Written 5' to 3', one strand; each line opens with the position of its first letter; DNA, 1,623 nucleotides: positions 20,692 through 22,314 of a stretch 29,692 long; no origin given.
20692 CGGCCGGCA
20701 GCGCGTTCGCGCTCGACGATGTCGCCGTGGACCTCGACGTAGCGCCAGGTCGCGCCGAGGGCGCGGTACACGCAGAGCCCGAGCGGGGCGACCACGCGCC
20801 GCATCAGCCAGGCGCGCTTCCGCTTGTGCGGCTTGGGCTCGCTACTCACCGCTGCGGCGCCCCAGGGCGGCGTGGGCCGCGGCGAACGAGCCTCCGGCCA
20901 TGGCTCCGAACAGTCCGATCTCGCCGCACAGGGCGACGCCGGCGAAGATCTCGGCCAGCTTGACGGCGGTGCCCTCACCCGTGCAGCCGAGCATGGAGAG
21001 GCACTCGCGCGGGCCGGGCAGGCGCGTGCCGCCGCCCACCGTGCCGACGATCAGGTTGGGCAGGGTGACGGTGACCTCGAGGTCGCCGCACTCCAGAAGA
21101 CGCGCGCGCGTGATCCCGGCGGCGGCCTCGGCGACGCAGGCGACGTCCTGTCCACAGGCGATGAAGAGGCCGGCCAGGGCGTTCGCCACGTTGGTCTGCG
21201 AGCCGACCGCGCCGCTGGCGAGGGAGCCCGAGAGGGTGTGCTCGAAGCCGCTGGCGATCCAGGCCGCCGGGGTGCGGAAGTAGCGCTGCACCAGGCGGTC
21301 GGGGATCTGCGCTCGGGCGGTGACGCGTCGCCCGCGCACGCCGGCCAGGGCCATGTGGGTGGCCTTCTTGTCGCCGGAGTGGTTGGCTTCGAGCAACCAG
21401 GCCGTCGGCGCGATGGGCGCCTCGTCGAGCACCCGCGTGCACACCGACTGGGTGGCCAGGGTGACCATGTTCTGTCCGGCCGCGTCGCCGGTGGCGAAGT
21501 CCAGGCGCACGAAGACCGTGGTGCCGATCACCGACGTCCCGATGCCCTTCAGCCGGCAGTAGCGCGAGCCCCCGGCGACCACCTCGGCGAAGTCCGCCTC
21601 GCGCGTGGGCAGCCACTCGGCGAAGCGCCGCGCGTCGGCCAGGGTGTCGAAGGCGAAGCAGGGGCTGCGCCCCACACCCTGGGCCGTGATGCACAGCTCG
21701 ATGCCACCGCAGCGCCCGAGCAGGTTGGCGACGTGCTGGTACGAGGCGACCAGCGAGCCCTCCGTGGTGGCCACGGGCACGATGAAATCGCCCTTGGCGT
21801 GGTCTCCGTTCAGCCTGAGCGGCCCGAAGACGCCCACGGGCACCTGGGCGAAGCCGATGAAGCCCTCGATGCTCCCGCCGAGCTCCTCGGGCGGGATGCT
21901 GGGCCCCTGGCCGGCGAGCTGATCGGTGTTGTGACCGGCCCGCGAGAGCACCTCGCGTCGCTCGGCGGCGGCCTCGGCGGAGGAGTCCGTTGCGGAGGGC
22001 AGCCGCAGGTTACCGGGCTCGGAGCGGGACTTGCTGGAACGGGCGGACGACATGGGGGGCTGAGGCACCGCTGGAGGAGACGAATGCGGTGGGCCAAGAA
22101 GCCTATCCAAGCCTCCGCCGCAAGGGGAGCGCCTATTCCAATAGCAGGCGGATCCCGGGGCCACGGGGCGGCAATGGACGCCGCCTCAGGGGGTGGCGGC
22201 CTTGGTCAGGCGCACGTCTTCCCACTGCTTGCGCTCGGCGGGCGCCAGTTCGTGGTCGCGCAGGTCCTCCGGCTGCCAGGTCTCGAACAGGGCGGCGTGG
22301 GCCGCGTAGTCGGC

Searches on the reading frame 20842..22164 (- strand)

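Call 12: search_protein_families(library=pfam, proteins=[window:20842-22164:-], max_evalue=0.001)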
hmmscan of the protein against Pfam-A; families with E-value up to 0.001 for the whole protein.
window:20842-22164:- (440 aa): 1 family
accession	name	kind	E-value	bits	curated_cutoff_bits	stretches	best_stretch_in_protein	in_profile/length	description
PF00368.23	HMG-CoA_red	-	1.2e-92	311.2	27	1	66-436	2-368/368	Hydroxymethylglutaryl-coenzyme A reductase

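Call 59: search_protein_families(library=ncbifam, proteins=[window:20842-22164:-], max_evalue=0.00001)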
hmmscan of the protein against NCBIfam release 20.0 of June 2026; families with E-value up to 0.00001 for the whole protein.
window:20842-22164:- (440 aa): 2 families
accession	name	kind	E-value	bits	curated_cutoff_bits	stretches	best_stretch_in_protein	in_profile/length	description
TIGR00533.1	HMG_CoA_R_NADP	equivalog_domain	1e-78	265.1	441.8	1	65-436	29-402/402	hydroxymethylglutaryl-CoA reductase (NADPH)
TIGR00920.1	2A060605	subfamily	8.1e-56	189.7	778.35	1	96-433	522-866/887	hydroxymethylglutaryl-CoA reductase (NADPH)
